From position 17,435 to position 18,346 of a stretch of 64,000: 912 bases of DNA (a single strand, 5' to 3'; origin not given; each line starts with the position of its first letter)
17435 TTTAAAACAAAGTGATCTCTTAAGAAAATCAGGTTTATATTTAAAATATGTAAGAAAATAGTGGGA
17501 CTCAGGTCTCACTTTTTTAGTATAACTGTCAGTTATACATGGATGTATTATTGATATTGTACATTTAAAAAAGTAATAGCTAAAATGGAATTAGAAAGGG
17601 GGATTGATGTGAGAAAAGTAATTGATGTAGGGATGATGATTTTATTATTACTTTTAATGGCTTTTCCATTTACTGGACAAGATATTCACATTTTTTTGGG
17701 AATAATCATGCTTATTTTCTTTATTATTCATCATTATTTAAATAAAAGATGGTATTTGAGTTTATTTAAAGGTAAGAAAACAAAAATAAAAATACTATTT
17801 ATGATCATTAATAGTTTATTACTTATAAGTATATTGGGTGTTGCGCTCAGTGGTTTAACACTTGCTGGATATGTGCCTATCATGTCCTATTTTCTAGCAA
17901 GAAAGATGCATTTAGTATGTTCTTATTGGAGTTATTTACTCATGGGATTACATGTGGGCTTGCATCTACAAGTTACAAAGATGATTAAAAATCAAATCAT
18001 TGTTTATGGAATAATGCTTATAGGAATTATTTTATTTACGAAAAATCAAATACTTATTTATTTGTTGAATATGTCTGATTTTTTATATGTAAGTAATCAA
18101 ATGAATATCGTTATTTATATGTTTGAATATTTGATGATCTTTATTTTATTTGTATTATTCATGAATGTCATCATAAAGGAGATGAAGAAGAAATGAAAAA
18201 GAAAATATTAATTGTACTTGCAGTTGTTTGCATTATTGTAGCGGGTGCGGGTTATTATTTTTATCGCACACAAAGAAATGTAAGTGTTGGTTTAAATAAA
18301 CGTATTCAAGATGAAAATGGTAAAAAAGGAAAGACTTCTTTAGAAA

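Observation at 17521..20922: Candidate trans-membrane electron conduit: DUF4405 cytochrome-b-like protein, two signal-anchored flavodoxins, and a cytoplasmic flavin reductase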

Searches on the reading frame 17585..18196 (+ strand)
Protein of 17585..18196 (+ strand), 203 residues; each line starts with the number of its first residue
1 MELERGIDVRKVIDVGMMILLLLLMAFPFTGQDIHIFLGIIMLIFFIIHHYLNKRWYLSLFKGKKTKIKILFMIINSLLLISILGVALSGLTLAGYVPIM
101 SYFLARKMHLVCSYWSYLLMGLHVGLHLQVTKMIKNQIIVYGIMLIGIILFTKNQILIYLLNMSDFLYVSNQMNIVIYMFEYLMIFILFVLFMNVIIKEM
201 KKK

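Call 4: search_protein_families(library=pfam, proteins=[window:17585-18196:+], max_evalue=0.01)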
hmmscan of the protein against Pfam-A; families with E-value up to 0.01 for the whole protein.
window:17585-18196:+ (203 aa): 1 family
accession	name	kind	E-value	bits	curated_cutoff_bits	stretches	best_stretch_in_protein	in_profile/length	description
PF14358.11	DUF4405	-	1.5e-05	25.9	26.7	1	74-127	1-65/66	Domain of unknown function (DUF4405)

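Call 10: find_homologous_proteins(query=window:17585-18193:+, max_evalue=0.001)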
Query window:17585-18193:+ (203 aa): 39 proteins with E <= 0.001 among 415 candidates.
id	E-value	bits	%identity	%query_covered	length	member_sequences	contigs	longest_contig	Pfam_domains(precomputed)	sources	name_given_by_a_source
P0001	3.1e-111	388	95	100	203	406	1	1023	-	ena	-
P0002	1.9e-110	385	94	100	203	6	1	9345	-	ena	-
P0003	5.3e-104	364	92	96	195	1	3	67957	-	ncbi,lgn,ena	-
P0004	7.2e-104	364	88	100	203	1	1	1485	-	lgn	-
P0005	3.5e-103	361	91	96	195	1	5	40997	-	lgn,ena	-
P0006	1.2e-102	360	91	96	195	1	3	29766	-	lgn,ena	-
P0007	2.3e-102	359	91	100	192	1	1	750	-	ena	-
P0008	3.9e-100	352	89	96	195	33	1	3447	-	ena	-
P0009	8.1e-100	350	92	96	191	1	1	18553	-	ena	-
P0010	4.9e-99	348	89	96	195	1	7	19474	-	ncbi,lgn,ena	-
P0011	3.6e-98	345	88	96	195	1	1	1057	-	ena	-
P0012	1.6e-93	330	85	100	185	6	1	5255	-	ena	-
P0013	6.1e-81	289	86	79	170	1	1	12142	-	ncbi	-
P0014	4.2e-80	286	70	95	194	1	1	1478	-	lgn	-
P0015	4.4e-80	286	70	88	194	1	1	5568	-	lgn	-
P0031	3.2e-77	277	69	95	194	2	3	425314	-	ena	-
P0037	1.6e-21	95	33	96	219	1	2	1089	PF14358.12,PF01292.27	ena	-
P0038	3.1e-21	94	33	94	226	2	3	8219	PF14358.12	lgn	-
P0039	1.5e-18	85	32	94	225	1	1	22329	PF14358.12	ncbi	-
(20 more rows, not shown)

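Call 11: find_encoding_contigs(protein=P0031, flank=8000, max_places=3)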
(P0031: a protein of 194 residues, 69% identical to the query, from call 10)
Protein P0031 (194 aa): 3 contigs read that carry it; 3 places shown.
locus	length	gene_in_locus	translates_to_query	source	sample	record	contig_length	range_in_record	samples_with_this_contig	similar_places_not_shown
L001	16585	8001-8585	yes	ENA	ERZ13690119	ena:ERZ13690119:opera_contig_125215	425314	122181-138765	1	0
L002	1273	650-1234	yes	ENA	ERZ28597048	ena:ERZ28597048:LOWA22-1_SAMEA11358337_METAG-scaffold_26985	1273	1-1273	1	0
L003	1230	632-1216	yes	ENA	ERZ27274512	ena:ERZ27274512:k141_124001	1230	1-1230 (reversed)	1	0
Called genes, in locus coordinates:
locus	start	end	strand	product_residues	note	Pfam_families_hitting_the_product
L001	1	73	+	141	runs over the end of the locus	PF00248:Aldo_ket_red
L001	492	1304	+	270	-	-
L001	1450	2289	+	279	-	PF03123:CAT_RBD, PF00874:PRD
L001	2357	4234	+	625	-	PF00367:PTS_EIIB, PF02378:PTS_EIIC, PF00358:PTS_EIIA_1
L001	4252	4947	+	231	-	PF01872:RibD_C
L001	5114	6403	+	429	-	PF09820:AAA-ATPase_like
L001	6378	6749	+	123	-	PF08011:PDDEXK_9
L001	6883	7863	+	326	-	PF20434:BD-FAE, PF07859:Abhydrolase_3 (faint)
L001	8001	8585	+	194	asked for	-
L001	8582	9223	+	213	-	PF03358:FMN_red, PF12682:Flavodoxin_4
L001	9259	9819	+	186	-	PF01613:Flavin_Reduct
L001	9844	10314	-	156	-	PF01613:Flavin_Reduct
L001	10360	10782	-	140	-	PF01047:MarR, PF12802:MarR_2 (weak), PF25212:HVO_A0114 (faint), PF09339:HTH_IclR (weak), PF13412:HTH_24 (weak)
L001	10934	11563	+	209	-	PF12682:Flavodoxin_4, PF12724:Flavodoxin_5 (faint)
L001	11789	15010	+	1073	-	PF13426:PAS_9 (faint), PF08447:PAS_3, PF00512:HisKA, PF02518:HATPase_c, PF00072:Response_reg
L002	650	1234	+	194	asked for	-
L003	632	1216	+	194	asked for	-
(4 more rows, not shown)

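Call 12: find_encoding_contigs(protein=P0003, flank=8000, max_places=3)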
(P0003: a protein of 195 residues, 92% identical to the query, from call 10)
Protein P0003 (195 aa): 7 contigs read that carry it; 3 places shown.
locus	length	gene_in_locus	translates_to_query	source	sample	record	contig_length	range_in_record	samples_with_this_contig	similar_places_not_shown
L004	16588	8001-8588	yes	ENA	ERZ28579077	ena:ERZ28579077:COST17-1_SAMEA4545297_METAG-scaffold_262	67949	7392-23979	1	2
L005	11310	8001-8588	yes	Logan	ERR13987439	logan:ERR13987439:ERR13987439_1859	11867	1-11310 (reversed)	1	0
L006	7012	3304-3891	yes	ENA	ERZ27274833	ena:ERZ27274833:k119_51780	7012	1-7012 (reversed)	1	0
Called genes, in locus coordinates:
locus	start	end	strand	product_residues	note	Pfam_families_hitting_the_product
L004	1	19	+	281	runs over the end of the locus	PF00248:Aldo_ket_red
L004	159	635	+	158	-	PF00326:Peptidase_S9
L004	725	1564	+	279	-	PF03123:CAT_RBD, PF00874:PRD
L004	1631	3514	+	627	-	PF00367:PTS_EIIB, PF02378:PTS_EIIC, PF00358:PTS_EIIA_1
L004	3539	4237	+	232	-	PF01872:RibD_C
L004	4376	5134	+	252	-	PF01418:HTH_6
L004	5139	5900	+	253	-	PF01418:HTH_6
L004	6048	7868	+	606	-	PF00756:Esterase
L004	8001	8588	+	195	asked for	-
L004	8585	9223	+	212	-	PF02525:Flavodoxin_2 (faint), PF03358:FMN_red (weak), PF12641:Flavodoxin_3 (faint), PF12682:Flavodoxin_4, PF12724:Flavodoxin_5 (faint)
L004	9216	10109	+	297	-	PF20434:BD-FAE, PF00326:Peptidase_S9 (faint), PF07859:Abhydrolase_3 (faint)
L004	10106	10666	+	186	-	PF01613:Flavin_Reduct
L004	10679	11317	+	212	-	PF12682:Flavodoxin_4, PF12724:Flavodoxin_5 (faint)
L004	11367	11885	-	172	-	PF00440:TetR_N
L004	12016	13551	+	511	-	PF00728:Glyco_hydro_20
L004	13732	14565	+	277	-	PF12849:PBP_like_2, PF13531:SBP_bac_11 (weak), PF12727:PBP_like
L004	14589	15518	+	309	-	PF00528:BPD_transp_1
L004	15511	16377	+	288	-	PF00528:BPD_transp_1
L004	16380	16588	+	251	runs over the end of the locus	PF02463:SMC_N (faint), PF00005:ABC_tran, PF13175:AAA_15 (weak), PF13304:AAA_21 (faint)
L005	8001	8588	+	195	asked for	-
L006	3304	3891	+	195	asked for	-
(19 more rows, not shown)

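Call 13: find_encoding_contigs(protein=P0039, flank=8000, max_places=3)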
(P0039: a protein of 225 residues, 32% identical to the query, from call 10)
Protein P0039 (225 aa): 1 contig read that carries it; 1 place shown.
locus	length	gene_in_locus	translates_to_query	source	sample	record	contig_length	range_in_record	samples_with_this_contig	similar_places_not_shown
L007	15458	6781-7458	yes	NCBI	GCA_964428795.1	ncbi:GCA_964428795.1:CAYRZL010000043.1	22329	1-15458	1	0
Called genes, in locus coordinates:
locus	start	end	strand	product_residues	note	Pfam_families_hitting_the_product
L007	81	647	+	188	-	-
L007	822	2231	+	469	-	PF03432:Relaxase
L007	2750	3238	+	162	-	PF12682:Flavodoxin_4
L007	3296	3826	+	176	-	PF03358:FMN_red (weak), PF12682:Flavodoxin_4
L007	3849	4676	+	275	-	PF02627:CMD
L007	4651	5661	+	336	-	PF00248:Aldo_ket_red, PF13746:Fer4_18 (faint), PF14691:Fer4_20 (faint), PF13237:Fer4_10 (weak), PF13187:Fer4_9, PF13534:Fer4_17 (weak)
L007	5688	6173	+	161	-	PF02525:Flavodoxin_2 (weak), PF12682:Flavodoxin_4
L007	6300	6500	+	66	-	-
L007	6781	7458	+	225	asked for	PF14358:DUF4405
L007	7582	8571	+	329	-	PF00248:Aldo_ket_red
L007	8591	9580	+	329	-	PF00248:Aldo_ket_red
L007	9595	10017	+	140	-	PF07883:Cupin_2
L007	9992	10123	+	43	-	-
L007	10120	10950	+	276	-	PF00106:adh_short, PF13561:adh_short_C2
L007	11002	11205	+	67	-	-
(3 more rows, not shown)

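Call 21: search_protein_representatives(protein=window:17585-18193:+)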
Query: 203 residues. Proteins with E-value up to 0.001 (for the whole library): 1876; up to 1e-10: 739; up to 1e-30: 3. The best 150 are listed.
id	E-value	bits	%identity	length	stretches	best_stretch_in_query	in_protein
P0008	1.3e-100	351.5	89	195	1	9-203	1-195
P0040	1.0e-35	139.8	90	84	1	120-203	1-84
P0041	8.2e-32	127.0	43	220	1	10-202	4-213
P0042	2.8e-29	118.8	78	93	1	42-117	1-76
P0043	1.5e-27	113.1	39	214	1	9-197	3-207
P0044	3.1e-27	112.1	43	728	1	9-193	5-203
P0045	8.4e-27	110.7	37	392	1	6-192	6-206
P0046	8.8e-27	110.6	34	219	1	9-197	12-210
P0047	3.9e-26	108.5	41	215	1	9-198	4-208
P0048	7.6e-26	107.6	42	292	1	10-196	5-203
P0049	1.1e-25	107.0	38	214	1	10-201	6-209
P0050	1.3e-25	106.8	38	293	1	9-193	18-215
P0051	2.0e-25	106.2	40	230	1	9-190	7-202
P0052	5.8e-25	104.7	41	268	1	8-202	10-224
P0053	7.6e-25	104.3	41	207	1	10-194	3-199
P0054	8.4e-25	104.1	39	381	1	8-199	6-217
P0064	1.6e-23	100.0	44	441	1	9-132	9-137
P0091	1.2e-21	93.8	43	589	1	9-130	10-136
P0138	7.6e-20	88.0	39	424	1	10-181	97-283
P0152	2.1e-19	86.5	43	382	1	13-137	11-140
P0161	3.6e-19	85.8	35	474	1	9-184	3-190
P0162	3.6e-19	85.8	35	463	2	9-202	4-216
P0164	4.1e-19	85.6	38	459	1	10-190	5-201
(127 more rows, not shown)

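Call 22: search_protein_families(library=pfam, proteins=[P0044, P0045, P0054, P0064, P0091, P0138, P0161, P0162, P0164, P0152], max_evalue=0.001)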
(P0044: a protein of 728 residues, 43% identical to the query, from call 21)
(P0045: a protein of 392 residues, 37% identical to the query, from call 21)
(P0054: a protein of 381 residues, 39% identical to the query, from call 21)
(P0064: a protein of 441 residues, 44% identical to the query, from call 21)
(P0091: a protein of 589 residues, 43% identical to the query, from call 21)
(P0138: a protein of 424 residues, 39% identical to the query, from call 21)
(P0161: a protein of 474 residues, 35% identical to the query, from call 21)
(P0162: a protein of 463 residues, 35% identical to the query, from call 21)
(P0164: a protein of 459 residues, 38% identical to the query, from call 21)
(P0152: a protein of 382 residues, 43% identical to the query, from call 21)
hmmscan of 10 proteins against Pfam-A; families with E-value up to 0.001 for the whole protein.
P0044 (728 aa): 3 families
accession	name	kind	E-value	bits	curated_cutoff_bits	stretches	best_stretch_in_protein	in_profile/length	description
PF03781.23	FGE-sulfatase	-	3.2e-46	158.5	23.3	1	294-548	2-255/255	Sulfatase-modifying factor enzyme 1-like domain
PF12682.12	Flavodoxin_4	-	1.1e-26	93.6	24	1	572-721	2-152/155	Flavodoxin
PF14358.11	DUF4405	-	5e-05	24.2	26.7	1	71-128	2-65/66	Domain of unknown function (DUF4405)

P0045 (392 aa): 2 families
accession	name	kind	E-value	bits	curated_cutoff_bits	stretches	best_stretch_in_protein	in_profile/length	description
PF18050.6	Cyclophil_like2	-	8.3e-21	74.6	22.7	1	279-388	1-114/115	Cyclophilin-like family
PF14358.11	DUF4405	-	1.2e-06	29.4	26.7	0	75-132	2-65/66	Domain of unknown function (DUF4405)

P0054 (381 aa): 2 families
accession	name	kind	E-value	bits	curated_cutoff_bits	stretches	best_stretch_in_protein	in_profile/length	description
PF03781.23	FGE-sulfatase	-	3.2e-11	43.8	23.3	1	285-367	3-110/255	Sulfatase-modifying factor enzyme 1-like domain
PF14358.11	DUF4405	-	1.1e-05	26.3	26.7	1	72-131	1-66/66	Domain of unknown function (DUF4405)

P0064 (441 aa): 3 families
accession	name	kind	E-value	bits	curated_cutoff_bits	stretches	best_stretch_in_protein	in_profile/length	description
PF12682.12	Flavodoxin_4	-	2.9e-19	69.5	24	1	309-434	27-153/155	Flavodoxin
PF14358.11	DUF4405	-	2.2e-05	25.3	26.7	1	75-132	2-65/66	Domain of unknown function (DUF4405)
PF03358.20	FMN_red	-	0.00069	19.7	24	0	327-397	46-121/152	NADPH-dependent FMN reductase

P0091 (589 aa): 2 families
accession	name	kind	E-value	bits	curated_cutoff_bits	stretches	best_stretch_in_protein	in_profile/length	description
PF03781.23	FGE-sulfatase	-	3.6e-46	158.3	23.3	1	305-558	3-255/255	Sulfatase-modifying factor enzyme 1-like domain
PF14358.11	DUF4405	-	0.00035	21.5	26.7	1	76-133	2-65/66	Domain of unknown function (DUF4405)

P0138 (424 aa): 3 families
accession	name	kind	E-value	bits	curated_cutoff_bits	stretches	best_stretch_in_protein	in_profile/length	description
PF13411.12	MerR_1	-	1.4e-13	51.1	21.6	1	8-74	1-67/69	MerR HTH family regulatory protein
PF14358.11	DUF4405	-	2.2e-10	41.3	26.7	1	161-220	1-66/66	Domain of unknown function (DUF4405)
PF03781.23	FGE-sulfatase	-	1.6e-08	34.9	23.3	1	366-416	4-53/255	Sulfatase-modifying factor enzyme 1-like domain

P0161 (474 aa): 2 families
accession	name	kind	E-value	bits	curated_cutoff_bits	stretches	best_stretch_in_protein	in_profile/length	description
PF03781.23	FGE-sulfatase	-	2.4e-21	77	23.3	1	281-411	3-135/255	Sulfatase-modifying factor enzyme 1-like domain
PF14358.11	DUF4405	-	0.00016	22.6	26.7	1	69-126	2-65/66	Domain of unknown function (DUF4405)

P0162 (463 aa): 4 families
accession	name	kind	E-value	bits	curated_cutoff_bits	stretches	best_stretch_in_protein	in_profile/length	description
PF12682.12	Flavodoxin_4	-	6.3e-12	45.7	24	1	359-428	59-130/155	Flavodoxin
PF14358.11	DUF4405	-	4.3e-09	37.2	26.7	1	69-128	1-66/66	Domain of unknown function (DUF4405)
PF02525.22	Flavodoxin_2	-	0.00053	20.2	27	0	370-408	76-113/198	Flavodoxin-like fold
PF01292.26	Ni_hydr_CYTB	-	0.00092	19.5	30.1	0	27-126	41-161/179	Prokaryotic cytochrome b561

P0164 (459 aa): 2 families
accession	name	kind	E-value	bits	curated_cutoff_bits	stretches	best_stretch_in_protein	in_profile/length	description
PF12682.12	Flavodoxin_4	-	1e-12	48.3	24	1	310-429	11-134/155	Flavodoxin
PF14358.11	DUF4405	-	7.8e-07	30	26.7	1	69-127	1-65/66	Domain of unknown function (DUF4405)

P0152 (382 aa): 2 families
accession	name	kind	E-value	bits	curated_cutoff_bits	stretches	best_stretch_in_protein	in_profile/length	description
PF04205.19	FMN_bind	-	1.5e-16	61.2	22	1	307-378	1-76/77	FMN-binding domain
PF14358.11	DUF4405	-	4e-11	43.7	26.7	1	73-129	2-65/66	Domain of unknown function (DUF4405)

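Call 27: find_related_loci(query=A3, collection=genome_contigs, flank=7000)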
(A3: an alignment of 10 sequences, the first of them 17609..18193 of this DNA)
Query A3 (195 aa) in genome_contigs; peptide patterns used: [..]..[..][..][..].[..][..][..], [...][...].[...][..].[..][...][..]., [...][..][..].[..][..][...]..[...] (x = any residue, [..] = any of these).
599 stretches matched a pattern (row limit reached: there are more); 278 encode a relative of the query (tblastn E <= 1e-3); the best 80 are kept; 80 distinct loci.
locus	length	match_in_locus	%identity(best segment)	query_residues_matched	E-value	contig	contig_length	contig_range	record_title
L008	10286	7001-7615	37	2-195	7e-35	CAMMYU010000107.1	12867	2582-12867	MAG: uncultured Ruminococcus sp. isolate SRR873599_bin.23_metaWRAP_v1.3_MAG genome assembly, contig: ERZ1756080.1210928,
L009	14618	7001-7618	36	2-195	8e-35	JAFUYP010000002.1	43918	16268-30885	MAG: Ruminococcus sp. isolate RGIG4944 Roe_deer_Rumen-3__c352, whole genome shotgun sequence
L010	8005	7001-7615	38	2-195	1e-33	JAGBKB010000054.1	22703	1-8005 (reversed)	MAG: Lachnospiraceae bacterium isolate RGIG9190 Water_deer_Reticulum.Co__c366533, whole genome shotgun sequence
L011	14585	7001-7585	35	2-182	8e-34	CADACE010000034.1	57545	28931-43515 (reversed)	MAG: uncultured Chloroflexi bacterium isolate RUG13159 genome assembly, contig: RUG13159_asm_34, whole genome shotgun se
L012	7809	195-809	36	2-195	8e-34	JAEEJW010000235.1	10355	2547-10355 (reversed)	MAG: Ruminiclostridium sp. isolate Tb.RUG.179 k141_12362556_flag=1_multi=31.8435_len=10355, whole genome shotgun sequenc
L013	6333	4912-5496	35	1-183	3e-33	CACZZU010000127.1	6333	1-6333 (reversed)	MAG: uncultured Ruminococcus sp. isolate RUG13097 genome assembly, contig: RUG13097_asm_127, whole genome shotgun sequen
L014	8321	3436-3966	37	1-169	2e-33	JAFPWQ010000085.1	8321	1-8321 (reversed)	MAG: Synergistaceae bacterium isolate RGIG1542 Goat_Abomasum-5__c196341, whole genome shotgun sequence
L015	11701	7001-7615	34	2-195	6e-33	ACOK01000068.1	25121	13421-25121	Ruminococcus flavefaciens FD-1 Contig71, whole genome shotgun sequence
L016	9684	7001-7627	34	2-195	8e-33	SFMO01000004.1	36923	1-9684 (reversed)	MAG: Ruminococcus flavefaciens isolate W2P31.028 Contig646, whole genome shotgun sequence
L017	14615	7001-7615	34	9-195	5e-32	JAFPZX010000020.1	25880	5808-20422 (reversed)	MAG: Anaerolineaceae bacterium isolate RGIG1627 Goat_Abomasum.Co__c228750, whole genome shotgun sequence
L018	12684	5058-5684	34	2-195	4e-32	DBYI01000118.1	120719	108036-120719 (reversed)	MAG TPA_asm: Ruminococcus flavefaciens isolate UBA1190 UBA1190_contig_17336, whole genome shotgun sequence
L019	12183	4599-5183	36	2-182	4e-32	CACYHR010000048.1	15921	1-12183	MAG: uncultured Clostridiales bacterium isolate RUG11951 genome assembly, contig: RUG11951_asm_48, whole genome shotgun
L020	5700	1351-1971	36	2-187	2e-31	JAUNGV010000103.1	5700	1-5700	MAG: Eubacteriales bacterium isolate S27M_St_42_sub NODE_4737_length_5700_cov_7.869796, whole genome shotgun sequence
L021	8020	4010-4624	34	2-195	2e-31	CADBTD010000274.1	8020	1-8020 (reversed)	MAG: uncultured Ruminococcus sp. isolate RUG14273 genome assembly, contig: RUG14273_asm_274, whole genome shotgun sequen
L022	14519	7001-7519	38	2-153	2e-31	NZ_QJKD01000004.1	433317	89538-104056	Hungatella effluvii strain DSM 24995 Ga0244553_104, whole genome shotgun sequence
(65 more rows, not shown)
